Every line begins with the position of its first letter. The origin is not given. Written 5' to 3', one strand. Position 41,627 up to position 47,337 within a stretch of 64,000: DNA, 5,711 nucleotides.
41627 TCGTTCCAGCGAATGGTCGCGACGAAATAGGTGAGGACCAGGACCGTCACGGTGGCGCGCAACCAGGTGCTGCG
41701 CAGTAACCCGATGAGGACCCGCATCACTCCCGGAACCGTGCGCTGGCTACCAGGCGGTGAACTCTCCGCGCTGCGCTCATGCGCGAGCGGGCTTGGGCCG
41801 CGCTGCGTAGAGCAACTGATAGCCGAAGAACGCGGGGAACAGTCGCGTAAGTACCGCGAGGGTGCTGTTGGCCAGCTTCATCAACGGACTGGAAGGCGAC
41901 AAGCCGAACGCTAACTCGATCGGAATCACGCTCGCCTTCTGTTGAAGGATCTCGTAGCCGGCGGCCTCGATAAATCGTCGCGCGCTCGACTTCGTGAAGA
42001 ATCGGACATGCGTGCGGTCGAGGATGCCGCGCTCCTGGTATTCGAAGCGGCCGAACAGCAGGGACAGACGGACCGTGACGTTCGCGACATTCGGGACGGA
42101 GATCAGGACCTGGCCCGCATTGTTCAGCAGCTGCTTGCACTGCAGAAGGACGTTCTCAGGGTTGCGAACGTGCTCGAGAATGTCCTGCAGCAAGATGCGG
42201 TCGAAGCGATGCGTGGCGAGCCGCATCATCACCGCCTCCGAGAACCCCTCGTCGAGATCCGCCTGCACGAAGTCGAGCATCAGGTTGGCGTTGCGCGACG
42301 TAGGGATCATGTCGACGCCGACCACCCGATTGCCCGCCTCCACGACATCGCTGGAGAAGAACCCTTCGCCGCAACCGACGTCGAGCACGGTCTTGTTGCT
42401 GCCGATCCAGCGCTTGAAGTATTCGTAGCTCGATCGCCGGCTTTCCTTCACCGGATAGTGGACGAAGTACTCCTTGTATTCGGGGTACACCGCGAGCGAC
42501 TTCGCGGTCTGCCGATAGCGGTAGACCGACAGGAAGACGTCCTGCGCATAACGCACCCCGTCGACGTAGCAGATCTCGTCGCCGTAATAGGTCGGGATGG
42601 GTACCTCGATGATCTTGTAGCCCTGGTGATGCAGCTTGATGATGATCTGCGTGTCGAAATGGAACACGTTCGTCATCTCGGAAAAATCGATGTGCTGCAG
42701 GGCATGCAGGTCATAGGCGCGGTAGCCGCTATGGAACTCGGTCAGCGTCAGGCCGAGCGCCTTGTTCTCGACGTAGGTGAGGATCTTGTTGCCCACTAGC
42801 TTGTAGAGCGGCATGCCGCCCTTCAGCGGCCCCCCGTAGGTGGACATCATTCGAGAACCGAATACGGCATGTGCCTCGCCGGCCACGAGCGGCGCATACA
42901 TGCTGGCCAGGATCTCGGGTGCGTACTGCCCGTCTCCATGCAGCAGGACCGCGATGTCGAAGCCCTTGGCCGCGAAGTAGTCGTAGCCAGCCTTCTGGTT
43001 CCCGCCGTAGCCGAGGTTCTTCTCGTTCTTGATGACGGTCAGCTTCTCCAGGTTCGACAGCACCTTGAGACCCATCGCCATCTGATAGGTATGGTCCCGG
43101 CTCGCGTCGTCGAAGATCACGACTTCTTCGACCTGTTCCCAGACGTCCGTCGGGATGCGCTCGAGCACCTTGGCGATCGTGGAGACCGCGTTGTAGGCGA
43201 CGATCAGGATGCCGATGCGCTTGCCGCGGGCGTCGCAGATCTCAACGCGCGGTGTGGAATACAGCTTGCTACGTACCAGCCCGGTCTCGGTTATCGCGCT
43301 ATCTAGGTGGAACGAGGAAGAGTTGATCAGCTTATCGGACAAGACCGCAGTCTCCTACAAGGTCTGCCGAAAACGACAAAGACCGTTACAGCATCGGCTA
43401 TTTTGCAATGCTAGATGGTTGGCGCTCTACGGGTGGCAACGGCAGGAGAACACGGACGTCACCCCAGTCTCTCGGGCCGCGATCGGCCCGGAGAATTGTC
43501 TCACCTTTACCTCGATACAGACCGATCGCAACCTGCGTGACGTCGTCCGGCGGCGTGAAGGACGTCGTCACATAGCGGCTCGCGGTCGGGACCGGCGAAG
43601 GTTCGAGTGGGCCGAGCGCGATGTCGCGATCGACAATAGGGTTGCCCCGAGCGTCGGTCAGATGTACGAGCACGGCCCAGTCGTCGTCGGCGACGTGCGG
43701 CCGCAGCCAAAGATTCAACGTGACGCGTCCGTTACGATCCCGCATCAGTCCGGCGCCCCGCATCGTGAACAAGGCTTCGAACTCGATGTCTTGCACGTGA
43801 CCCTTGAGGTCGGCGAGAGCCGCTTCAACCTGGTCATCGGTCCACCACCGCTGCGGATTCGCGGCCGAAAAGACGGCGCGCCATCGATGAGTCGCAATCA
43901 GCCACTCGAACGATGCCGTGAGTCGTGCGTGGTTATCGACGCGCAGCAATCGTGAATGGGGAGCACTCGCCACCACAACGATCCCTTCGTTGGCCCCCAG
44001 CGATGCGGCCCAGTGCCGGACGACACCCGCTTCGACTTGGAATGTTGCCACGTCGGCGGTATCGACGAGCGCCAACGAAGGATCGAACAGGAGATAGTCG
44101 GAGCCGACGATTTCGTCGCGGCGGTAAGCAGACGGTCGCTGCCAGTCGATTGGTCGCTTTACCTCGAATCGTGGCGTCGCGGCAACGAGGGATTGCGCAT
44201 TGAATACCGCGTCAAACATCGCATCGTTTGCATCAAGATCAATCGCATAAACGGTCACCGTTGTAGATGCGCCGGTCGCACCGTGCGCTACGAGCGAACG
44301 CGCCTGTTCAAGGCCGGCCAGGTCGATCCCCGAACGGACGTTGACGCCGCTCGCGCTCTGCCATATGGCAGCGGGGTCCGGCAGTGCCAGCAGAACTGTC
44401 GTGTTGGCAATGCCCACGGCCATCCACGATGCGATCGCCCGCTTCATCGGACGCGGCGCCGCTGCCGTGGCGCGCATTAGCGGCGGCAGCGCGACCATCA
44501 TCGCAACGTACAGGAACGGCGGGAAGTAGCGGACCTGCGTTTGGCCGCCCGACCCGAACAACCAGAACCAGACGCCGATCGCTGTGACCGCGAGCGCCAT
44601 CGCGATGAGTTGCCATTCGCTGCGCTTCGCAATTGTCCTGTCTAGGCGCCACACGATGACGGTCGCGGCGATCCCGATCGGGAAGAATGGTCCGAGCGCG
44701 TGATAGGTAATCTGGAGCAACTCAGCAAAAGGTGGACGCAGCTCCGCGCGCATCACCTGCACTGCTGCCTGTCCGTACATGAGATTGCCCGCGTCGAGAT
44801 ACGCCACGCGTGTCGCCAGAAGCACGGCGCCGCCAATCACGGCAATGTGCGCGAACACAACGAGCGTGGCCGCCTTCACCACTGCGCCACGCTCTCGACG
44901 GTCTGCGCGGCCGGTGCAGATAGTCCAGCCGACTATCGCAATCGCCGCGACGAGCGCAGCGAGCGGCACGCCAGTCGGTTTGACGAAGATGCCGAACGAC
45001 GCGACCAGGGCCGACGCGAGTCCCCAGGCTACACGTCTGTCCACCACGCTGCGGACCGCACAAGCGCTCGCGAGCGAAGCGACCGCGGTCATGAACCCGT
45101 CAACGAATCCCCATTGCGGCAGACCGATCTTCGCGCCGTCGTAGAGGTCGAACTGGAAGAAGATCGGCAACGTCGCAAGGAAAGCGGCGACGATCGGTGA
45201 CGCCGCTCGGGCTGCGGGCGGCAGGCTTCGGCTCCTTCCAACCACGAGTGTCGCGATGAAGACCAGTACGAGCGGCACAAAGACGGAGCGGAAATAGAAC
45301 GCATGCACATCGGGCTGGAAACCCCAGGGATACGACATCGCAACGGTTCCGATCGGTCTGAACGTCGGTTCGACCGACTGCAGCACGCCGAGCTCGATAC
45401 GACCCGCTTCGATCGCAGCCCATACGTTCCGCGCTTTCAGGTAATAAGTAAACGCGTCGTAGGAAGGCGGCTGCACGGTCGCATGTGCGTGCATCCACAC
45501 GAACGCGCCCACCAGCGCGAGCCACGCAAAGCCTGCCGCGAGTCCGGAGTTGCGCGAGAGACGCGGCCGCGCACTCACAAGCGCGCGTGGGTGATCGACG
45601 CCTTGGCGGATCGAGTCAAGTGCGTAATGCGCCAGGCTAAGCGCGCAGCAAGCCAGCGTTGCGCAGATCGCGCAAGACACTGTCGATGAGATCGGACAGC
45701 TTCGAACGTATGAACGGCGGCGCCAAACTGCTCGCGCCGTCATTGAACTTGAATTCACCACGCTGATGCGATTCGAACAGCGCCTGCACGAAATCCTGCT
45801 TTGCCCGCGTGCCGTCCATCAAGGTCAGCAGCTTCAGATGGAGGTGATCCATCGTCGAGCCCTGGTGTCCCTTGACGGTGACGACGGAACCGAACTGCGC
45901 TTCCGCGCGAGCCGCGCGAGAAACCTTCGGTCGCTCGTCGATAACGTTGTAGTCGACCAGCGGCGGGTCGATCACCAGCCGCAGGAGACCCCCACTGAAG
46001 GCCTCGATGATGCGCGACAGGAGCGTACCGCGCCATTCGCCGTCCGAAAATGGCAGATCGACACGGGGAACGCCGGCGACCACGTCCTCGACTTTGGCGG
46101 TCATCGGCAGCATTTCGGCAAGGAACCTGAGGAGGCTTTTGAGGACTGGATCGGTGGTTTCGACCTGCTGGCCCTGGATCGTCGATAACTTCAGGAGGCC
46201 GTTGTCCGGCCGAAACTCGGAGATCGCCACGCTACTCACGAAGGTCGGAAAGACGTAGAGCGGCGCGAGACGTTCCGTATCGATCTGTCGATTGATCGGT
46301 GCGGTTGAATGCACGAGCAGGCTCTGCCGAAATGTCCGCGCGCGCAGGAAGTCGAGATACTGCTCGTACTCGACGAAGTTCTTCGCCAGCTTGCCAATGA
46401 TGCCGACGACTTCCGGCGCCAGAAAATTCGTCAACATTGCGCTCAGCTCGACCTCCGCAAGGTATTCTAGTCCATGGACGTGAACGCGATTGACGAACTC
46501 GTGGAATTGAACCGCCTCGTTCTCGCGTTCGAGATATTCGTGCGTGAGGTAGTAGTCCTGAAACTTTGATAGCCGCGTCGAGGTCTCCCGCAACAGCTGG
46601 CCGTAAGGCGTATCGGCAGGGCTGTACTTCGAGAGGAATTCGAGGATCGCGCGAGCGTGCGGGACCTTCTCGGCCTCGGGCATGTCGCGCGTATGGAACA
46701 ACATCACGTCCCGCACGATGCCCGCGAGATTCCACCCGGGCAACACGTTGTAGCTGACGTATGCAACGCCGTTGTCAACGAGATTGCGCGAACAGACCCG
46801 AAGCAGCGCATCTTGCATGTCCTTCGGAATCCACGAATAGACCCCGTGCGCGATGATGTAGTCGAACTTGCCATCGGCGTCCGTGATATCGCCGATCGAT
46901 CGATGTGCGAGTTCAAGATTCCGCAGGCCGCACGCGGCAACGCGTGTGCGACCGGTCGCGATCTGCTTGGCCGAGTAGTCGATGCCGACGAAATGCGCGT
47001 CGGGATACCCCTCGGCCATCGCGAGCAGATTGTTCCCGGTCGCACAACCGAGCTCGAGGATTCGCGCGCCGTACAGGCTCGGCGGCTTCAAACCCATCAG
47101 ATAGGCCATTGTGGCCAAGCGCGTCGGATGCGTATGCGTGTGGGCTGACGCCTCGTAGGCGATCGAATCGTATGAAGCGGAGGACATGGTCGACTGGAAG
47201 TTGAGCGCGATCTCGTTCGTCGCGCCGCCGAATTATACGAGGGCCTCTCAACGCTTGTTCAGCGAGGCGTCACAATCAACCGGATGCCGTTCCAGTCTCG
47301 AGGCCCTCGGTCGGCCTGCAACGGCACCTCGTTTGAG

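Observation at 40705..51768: Expanded three-component periplasmic glycosylation operon: GT2-methyltransferase fusion, flippase-like protein, second methyltransferase and three GT-C-like enzymes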

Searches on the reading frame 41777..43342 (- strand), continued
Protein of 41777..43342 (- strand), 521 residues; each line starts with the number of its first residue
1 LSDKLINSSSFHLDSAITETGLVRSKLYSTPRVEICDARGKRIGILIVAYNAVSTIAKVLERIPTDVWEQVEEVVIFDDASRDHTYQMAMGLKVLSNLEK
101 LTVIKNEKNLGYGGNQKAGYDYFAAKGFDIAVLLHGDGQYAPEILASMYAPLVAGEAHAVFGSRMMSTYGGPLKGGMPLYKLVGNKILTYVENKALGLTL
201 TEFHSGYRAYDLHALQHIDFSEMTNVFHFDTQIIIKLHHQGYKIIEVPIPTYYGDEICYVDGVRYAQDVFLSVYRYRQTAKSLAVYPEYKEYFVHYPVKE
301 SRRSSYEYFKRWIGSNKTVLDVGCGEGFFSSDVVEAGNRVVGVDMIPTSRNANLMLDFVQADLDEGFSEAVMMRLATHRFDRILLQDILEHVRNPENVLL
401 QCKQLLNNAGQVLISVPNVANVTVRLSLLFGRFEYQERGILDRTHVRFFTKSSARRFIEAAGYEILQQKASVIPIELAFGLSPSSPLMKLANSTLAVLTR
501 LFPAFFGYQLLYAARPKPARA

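Call 70: fold_search(model_id=the predicted structure, library=pdb)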
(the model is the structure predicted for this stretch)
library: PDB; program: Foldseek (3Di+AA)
matches with E <= 10: 1886; with E <= 0.001: 1034
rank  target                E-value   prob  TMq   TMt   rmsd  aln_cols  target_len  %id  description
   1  3cc8                  1.5e-14  1.00  0.28  0.66   6.4       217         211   26  Crystal structure of a putative methyltransferase (bce_1332) from bacillus cereus atcc 10987 at 1.64 A resolution (released 2008-03-04)
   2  5wp5_A                6.0e-12  1.00  0.27  0.30  14.9       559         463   11  Arabidopsis thaliana phosphoethanolamine N-methyltransferase 2 (AtPMT2) in complex with SAH (released 2017-11-15)
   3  2p7h_A                2.2e-11  1.00  0.33  0.71   4.0       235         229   14  Crystal structure of a sam dependent methyl-transferase type 12 family protein (eca1738) from pectobacterium atrosepti (released 2007-04-03)
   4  2p7i_A                2.6e-11  1.00  0.32  0.70   3.9       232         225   14  CRYSTAL STRUCTURE OF a SAM dependent methyl-transferase type 12 family protein (ECA1738) FROM PECTOBACTERIUM ATROSEPTI (released 2007-04-03)
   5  9asc_A                3.1e-11  1.00  0.36  0.57   4.1       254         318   14  Cryo-EM Structure of the Glycosyltransferase ArnC from Salmonella enterica in the UDP-bound State Determined on Talos  (released 2025-02-05)
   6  3l8d                  3.7e-11  1.00  0.28  0.66   5.4       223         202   16  Crystal structure of methyltransferase from Bacillus Thuringiensis (released 2010-01-12)
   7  5wp5_B                4.7e-11  1.00  0.28  0.31  14.9       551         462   10  Arabidopsis thaliana phosphoethanolamine N-methyltransferase 2 (AtPMT2) in complex with SAH (released 2017-11-15)
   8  2p7h_B                5.6e-11  1.00  0.33  0.70   3.9       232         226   14  Crystal structure of a sam dependent methyl-transferase type 12 family protein (eca1738) from pectobacterium atrosepti (released 2007-04-03)
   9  3ccf_A                9.0e-11  1.00  0.26  0.53   8.8       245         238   16  Crystal structure of putative methyltransferase (YP_321342.1) from Anabaena variabilis ATCC 29413 at 1.90 A resolution (released 2008-03-11)
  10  9bhc_A                1.8e-10  1.00  0.35  0.56   3.8       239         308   16  Salmonella undecaprenyl-phosphate 4-deoxy-4-formamido-L-arabinose transferase (ArnC) (released 2025-02-12)
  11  9bhe_A                1.8e-10  1.00  0.36  0.57   4.1       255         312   16  Salmonella undecaprenyl-phosphate 4-deoxy-4-formamido-L-arabinose transferase (ArnC) bound to UDP (released 2025-02-12)
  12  5wp4                  2.2e-10  1.00  0.28  0.29  16.8       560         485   10  Arabidopsis thaliana phosphoethanolamine N-methyltransferase 1 (AtPMT1, XIOPTL) in complex with SAH and phosphocholine (released 2017-11-15)
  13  9bhe_B                2.3e-10  1.00  0.36  0.57   4.1       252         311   15  Salmonella undecaprenyl-phosphate 4-deoxy-4-formamido-L-arabinose transferase (ArnC) bound to UDP (released 2025-02-12)
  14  3ccf_B                2.6e-10  1.00  0.26  0.52   8.7       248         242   14  Crystal structure of putative methyltransferase (YP_321342.1) from Anabaena variabilis ATCC 29413 at 1.90 A resolution (released 2008-03-11)
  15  3dli_A                3.1e-10  1.00  0.27  0.57   9.2       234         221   19  Crystal structure of a SAM dependent methyltransferase from Archaeoglobus fulgidus (released 2008-07-15)
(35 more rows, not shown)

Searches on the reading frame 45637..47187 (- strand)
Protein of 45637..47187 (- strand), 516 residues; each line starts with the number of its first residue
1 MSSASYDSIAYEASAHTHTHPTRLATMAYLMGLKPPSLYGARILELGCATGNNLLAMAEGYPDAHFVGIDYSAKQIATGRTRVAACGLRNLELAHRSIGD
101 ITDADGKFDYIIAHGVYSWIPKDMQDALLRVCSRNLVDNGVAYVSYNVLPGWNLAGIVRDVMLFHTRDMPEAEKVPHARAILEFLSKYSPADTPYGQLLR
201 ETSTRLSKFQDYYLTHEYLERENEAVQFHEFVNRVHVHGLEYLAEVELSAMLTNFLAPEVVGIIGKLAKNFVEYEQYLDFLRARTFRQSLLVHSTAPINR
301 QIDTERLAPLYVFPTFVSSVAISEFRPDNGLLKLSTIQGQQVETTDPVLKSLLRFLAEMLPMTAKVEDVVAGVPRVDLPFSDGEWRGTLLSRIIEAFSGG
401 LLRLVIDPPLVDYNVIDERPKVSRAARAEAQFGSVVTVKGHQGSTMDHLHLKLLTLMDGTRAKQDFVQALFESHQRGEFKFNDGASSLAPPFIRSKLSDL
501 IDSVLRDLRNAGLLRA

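Call 4: search_protein_families(library=pfam, proteins=[window:45637-47187:-], max_evalue=0.1)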
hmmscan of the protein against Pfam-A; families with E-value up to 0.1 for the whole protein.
window:45637-47187:- (516 aa): 12 families
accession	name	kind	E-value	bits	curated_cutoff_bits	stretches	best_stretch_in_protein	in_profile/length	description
PF10119.14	MethyTransf_Reg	-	8.1e-21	75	25.5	1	211-293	2-84/84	Predicted methyltransferase regulatory domain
PF13649.12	Methyltransf_25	-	1.6e-16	61.2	27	1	43-140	1-97/97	Methyltransferase domain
PF08242.18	Methyltransf_12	-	2.6e-16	60.6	30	1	44-141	1-97/98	Methyltransferase domain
PF13847.12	Methyltransf_31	-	9.1e-16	58.3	27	1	40-148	4-113/145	Methyltransferase domain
PF21782.3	PKMT_2nd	-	1.3e-13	51.6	27.8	1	418-513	1-98/98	PKMT, C-terminal winged helix domain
PF08241.18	Methyltransf_11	-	1.7e-10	41.8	21.2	1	44-143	1-94/95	Methyltransferase domain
PF13489.12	Methyltransf_23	-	1.6e-09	38.1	27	1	35-146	18-118/164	Methyltransferase domain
PF02390.23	Methyltransf_4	-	1.2e-06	28.5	24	1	43-95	5-57/173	Putative methyltransferase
PF02353.26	CMAS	-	7.3e-06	25.9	27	1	40-142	63-162/273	Mycolic acid cyclopropane synthetase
PF05175.20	MTS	-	0.0061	16.7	23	1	40-113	32-104/170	Methyltransferase small domain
PF01209.24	Ubie_methyltran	-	0.015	15.1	20.1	1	38-118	46-128/233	ubiE/COQ5 methyltransferase family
PF01135.25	PCMT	-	0.024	14.9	20.3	1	15-95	53-130/210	Protein-L-isoaspartate(D-aspartate) O-methyltransferase (PCMT)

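Call 5: search_protein_families(library=ncbifam, proteins=[window:45637-47187:-], max_evalue=0.1)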
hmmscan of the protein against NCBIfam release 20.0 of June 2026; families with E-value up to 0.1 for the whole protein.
window:45637-47187:- (516 aa): 36 families (the best 25 are shown)
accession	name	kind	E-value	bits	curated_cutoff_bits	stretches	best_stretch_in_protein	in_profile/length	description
NF043040.1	corrin_prot_MT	hypoth_equivalog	2.5e-12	46.7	180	1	40-155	42-158/216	corrinoid protein-associated methyltransferase CpaM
NF041537.1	ArsM_AhpD_UU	exception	2.6e-07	29.7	510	1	40-140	77-176/345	arsenite methyltransferase/AhpD domain selenoprotein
NF041536.1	ArsM_DUF2284_UU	exception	2.7e-07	29.3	575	1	40-125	77-163/459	arsenite methyltransferase/DUF2284 domain selenoprotein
NF040539.1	AST_met_ArsM_2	exception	5.5e-07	29.7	240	1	41-141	58-160/262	putative arsinothricin biosynthesis methyltransferase ArsM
TIGR01983.1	UbiG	equivalog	9.5e-07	28.3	102.95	1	36-145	46-152/228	bifunctional 2-polyprenyl-6-hydroxyphenol methylase/3-demethylubiquinol 3-O-methyltransferase UbiG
NF001080.0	PRK00121.2-2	equivalog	9.7e-07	28.2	132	1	43-102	50-109/224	tRNA (guanosine(46)-N7)-methyltransferase TrmB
NF001243.0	PRK00216.1-4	equivalog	1.9e-06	27.4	235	1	6-116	20-126/237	demethylmenaquinone methyltransferase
TIGR00091.1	TIGR00091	equivalog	2.1e-06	27.2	112.65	1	43-96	20-73/194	tRNA (guanosine(46)-N7)-methyltransferase TrmB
TIGR02752.1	MenG_heptapren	equivalog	2.4e-06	27.2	419.85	1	39-124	45-131/231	demethylmenaquinone methyltransferase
NF045667.1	MTase_DVU1556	equivalog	2.9e-06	26.9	155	1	40-145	23-120/213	DVU_1556 family methyltransferase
NF002463.0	PRK01683.1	equivalog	3.1e-06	27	297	1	41-141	33-125/258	trans-aconitate 2-methyltransferase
TIGR02072.1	BioC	equivalog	3.7e-06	26.9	184.95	1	40-145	35-133/244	malonyl-ACP O-methyltransferase BioC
NF047649.1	MTase_UXPK_star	exception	5.5e-06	25.6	460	1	40-120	78-159/283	methyltransferase/UXPK-star double selenoprotein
NF008686.0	PRK11705.1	equivalog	7.8e-06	25.2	400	1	32-142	164-263/383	cyclopropane fatty acyl phospholipid synthase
TIGR04290.1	meth_Rta_06860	hypoth_equivalog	8.7e-06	25.3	300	1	35-118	45-126/226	TIGR04290 family methyltransferase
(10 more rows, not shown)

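Call 23: search_solved_structures(query=window:45637-47109:-, max_evalue=0.001, show_alignments=1)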
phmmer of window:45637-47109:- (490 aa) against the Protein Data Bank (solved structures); distinct sequences matched with E-value up to 0.001: 4.
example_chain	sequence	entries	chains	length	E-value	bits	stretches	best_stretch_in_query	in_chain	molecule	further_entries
5dnk_A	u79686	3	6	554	1.5e-82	281.1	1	2-478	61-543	protein lysine methyltransferase 1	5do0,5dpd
5doo_A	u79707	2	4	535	2.9e-71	243.9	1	3-447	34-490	protein lysine methyltransferase 2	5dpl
3mgg_A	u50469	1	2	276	2.6e-06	29.7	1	14-93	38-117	Methyltransferase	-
5f8c_A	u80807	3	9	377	1.9e-05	26.9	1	9-87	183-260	Methyltransferase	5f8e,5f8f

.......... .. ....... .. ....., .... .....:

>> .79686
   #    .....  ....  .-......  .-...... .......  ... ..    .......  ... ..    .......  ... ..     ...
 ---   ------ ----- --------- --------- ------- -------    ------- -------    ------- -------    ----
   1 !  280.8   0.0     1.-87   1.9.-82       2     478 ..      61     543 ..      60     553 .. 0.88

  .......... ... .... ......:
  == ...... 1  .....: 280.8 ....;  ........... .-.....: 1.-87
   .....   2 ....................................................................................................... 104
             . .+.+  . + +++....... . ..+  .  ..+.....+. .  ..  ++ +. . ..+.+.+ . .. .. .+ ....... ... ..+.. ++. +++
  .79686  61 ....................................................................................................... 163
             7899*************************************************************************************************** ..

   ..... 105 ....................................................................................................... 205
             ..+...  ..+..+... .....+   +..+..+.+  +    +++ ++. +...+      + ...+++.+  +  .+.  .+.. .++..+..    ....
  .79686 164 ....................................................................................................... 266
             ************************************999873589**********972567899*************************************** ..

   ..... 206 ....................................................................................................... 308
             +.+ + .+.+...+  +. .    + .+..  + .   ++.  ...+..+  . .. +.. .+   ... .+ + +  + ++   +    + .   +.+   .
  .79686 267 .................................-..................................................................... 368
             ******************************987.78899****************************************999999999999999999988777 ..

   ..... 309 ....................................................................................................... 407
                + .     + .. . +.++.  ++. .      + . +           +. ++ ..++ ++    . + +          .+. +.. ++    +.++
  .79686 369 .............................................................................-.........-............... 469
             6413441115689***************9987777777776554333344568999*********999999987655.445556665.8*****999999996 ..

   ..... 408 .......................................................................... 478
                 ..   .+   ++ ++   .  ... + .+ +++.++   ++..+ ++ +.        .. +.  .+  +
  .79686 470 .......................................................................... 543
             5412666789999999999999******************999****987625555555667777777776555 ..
